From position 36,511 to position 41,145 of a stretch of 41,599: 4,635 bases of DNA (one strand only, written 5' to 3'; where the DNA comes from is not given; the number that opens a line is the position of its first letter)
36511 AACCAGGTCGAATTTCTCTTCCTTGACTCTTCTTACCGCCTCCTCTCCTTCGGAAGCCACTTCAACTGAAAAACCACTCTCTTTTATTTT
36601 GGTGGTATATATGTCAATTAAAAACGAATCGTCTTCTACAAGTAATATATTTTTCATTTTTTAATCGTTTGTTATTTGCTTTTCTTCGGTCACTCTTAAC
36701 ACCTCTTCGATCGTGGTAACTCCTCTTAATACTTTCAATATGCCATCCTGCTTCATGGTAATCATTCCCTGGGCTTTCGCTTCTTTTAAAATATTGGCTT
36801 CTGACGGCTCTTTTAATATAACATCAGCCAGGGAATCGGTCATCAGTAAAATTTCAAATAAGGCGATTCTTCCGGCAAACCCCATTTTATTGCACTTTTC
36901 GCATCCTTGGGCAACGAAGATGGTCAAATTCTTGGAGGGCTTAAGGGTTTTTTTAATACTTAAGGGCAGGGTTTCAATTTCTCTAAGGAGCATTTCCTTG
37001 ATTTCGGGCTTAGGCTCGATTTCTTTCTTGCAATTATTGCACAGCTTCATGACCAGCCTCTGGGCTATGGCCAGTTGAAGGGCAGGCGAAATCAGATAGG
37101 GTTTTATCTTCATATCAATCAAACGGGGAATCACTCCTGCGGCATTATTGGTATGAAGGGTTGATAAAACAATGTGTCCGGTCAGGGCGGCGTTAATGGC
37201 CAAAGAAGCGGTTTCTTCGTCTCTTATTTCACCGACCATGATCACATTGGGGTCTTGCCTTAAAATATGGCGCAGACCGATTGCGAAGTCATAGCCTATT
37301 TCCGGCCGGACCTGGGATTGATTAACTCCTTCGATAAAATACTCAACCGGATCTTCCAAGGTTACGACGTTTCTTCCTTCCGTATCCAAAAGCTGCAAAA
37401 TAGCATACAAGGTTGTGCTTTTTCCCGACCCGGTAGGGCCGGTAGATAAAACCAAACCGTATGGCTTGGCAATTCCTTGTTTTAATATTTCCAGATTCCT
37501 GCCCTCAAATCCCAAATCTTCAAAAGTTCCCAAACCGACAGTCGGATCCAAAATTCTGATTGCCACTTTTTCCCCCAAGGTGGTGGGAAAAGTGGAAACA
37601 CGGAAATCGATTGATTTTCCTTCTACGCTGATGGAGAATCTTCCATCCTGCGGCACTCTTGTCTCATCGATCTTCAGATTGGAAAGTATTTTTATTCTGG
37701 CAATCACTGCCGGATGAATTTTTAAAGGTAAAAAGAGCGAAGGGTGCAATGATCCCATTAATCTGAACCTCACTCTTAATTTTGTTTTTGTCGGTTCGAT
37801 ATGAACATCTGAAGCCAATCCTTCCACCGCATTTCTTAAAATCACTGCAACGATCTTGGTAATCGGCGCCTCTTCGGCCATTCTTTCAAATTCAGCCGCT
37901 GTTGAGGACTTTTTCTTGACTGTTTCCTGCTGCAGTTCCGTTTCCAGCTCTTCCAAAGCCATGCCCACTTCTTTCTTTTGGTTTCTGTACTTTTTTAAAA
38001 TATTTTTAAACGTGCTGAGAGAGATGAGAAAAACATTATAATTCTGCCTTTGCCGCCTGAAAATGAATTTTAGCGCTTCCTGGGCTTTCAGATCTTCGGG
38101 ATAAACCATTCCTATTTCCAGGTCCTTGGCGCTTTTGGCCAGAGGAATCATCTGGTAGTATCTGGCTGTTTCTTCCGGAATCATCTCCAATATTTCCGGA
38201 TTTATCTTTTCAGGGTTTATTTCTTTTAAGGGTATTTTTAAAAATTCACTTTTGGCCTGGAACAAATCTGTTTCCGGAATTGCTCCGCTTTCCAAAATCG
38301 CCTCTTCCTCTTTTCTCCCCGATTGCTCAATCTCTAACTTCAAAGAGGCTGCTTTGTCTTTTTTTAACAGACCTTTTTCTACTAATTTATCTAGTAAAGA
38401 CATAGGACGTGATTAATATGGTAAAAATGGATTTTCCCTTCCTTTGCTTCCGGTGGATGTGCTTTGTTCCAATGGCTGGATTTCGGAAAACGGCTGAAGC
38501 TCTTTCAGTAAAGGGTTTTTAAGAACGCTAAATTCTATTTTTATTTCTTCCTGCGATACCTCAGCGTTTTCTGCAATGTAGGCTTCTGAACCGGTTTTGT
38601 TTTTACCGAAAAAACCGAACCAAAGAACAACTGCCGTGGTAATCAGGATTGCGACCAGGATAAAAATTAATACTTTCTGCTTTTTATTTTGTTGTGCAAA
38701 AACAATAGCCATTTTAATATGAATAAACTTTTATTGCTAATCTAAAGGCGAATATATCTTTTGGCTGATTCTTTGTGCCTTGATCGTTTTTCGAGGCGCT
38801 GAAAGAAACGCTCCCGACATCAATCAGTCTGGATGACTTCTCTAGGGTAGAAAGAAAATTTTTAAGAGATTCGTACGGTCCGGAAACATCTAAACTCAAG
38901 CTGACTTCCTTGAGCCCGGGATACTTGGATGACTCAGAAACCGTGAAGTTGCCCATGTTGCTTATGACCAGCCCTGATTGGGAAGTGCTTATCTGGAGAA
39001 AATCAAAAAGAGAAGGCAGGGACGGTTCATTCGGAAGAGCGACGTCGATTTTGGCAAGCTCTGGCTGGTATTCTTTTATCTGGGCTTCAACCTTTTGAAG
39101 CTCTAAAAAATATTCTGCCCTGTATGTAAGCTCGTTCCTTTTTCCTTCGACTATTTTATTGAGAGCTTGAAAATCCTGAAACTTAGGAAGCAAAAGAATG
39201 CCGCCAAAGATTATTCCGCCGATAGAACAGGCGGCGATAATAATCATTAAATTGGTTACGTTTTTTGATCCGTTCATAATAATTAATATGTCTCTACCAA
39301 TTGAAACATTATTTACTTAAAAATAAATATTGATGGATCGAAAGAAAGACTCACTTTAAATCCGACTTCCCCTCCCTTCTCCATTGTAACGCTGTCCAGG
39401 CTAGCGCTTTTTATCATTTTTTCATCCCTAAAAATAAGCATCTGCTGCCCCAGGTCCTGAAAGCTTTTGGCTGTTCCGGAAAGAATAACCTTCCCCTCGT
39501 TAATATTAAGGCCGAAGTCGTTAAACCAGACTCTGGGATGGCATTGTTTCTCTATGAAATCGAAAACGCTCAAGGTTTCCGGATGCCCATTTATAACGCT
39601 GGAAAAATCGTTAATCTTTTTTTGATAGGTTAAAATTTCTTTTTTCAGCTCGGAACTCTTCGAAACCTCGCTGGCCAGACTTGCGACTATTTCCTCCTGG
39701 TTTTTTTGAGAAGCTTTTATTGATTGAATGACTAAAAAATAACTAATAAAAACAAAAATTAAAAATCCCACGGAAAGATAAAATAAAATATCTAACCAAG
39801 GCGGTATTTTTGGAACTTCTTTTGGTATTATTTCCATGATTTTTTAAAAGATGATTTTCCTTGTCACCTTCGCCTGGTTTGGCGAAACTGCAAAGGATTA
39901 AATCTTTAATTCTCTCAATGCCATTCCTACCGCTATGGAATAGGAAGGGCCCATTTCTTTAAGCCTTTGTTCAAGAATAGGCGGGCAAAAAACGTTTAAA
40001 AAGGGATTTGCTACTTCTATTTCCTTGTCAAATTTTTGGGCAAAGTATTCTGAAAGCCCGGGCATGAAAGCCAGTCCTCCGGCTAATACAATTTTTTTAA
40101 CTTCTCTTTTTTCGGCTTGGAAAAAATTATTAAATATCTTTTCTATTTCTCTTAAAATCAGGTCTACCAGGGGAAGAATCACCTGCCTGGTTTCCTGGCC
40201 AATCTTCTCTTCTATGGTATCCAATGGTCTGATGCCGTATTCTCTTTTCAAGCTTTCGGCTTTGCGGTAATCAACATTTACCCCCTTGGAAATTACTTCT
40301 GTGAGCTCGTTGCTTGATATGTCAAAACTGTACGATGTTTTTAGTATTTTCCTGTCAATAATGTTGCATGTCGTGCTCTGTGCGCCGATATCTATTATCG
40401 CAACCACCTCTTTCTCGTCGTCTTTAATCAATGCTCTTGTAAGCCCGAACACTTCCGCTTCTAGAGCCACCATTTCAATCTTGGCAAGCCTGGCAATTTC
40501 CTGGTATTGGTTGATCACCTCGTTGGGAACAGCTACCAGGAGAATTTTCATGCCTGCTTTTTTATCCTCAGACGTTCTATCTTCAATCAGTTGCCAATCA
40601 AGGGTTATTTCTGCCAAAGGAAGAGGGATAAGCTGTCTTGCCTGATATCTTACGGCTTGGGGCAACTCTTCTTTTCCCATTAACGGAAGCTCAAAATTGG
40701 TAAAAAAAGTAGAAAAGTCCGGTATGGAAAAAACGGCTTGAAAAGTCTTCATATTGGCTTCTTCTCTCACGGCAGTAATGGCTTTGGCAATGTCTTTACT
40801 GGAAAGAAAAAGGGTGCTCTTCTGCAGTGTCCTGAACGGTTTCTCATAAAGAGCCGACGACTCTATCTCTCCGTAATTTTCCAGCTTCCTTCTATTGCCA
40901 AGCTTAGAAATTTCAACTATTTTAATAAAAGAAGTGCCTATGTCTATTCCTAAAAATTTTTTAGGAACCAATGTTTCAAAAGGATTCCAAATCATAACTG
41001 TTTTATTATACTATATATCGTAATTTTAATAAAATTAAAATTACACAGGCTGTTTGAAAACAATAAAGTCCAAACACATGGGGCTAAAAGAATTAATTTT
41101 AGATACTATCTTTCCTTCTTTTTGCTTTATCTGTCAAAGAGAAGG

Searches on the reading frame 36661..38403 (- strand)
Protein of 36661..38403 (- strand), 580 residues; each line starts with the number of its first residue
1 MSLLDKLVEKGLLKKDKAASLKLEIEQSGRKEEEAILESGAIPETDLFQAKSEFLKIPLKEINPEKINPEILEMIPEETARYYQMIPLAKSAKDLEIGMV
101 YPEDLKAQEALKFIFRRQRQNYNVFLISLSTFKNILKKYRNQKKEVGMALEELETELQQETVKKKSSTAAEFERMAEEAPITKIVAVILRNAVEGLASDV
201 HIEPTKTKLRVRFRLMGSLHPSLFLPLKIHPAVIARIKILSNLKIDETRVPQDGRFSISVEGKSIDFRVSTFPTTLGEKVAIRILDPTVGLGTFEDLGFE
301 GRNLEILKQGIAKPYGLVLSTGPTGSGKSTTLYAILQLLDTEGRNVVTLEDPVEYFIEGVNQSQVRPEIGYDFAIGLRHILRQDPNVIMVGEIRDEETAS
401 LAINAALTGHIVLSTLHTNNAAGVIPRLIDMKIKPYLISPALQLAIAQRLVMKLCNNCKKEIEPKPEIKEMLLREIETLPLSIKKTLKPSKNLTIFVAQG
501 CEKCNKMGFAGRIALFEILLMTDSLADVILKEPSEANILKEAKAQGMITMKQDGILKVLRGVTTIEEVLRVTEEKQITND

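Call 7: search_protein_families(library=pfam, proteins=[window:36661-38403:-], max_evalue=0.001)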
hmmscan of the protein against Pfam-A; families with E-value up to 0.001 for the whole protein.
window:36661-38403:- (580 aa): 3 families
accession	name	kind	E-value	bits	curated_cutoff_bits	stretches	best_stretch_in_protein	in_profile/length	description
PF00437.27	T2SSE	-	1.3e-120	402.9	24.9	1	176-570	3-370/370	Type II/IV secretion system protein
PF05157.20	MshEN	-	3.6e-12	46.5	23.1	1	56-143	2-87/90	MshEN domain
PF13555.12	AAA_29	-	0.00094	19.3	27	0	316-342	23-49/61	P-loop containing region of AAA domain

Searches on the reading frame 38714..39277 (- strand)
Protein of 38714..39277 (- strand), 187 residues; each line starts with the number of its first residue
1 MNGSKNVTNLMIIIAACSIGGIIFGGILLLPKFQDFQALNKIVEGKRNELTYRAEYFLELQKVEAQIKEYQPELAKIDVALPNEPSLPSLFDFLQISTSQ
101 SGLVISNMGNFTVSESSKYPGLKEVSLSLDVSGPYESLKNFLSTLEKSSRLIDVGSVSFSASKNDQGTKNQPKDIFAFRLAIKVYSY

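Call 7: search_protein_families(library=pfam, proteins=[window:38714-39277:-], max_evalue=0.001)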
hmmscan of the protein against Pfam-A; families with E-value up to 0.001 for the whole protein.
window:38714-39277:- (187 aa): 1 family
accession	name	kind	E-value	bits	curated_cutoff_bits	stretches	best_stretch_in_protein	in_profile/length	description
PF04350.18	PilO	-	3.1e-11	44.1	22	1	46-187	11-143/145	Pilus assembly protein, PilO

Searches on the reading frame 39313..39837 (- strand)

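Call 7: search_protein_families(library=pfam, proteins=[window:39313-39837:-], max_evalue=0.001)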
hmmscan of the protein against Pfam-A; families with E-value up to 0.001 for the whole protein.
window:39313-39837:- (174 aa): 1 family
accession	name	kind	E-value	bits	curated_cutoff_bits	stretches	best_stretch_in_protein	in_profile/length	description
PF05137.18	PilN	-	3.3e-05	24.3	22.8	1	91-161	2-73/78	Fimbrial assembly protein (PilN)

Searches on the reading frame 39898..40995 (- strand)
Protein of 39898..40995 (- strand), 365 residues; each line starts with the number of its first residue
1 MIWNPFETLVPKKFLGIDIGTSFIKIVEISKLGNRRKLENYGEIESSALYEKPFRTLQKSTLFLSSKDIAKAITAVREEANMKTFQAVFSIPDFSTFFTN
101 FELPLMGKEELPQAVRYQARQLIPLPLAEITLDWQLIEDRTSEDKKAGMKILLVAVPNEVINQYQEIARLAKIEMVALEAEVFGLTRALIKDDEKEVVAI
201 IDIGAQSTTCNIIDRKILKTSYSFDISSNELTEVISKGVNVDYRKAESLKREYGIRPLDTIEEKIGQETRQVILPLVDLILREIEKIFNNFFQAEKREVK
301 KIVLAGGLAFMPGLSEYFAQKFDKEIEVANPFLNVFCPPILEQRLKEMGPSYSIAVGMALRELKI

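Call 7: search_protein_families(library=pfam, proteins=[window:39898-40995:-], max_evalue=0.001)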
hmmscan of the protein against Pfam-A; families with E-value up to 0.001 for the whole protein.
window:39898-40995:- (365 aa): 3 families
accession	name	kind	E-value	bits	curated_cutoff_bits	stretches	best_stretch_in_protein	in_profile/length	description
PF11104.14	PilM_2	-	1.4e-39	136.4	27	1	16-362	1-339/340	Type IV pilus assembly protein PilM;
PF14450.12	FtsA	-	9.6e-13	49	31.8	1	199-357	1-127/127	Cell division protein FtsA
PF06723.19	MreB_Mbl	-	0.00035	20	27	0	195-254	144-209/327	MreB/Mbl protein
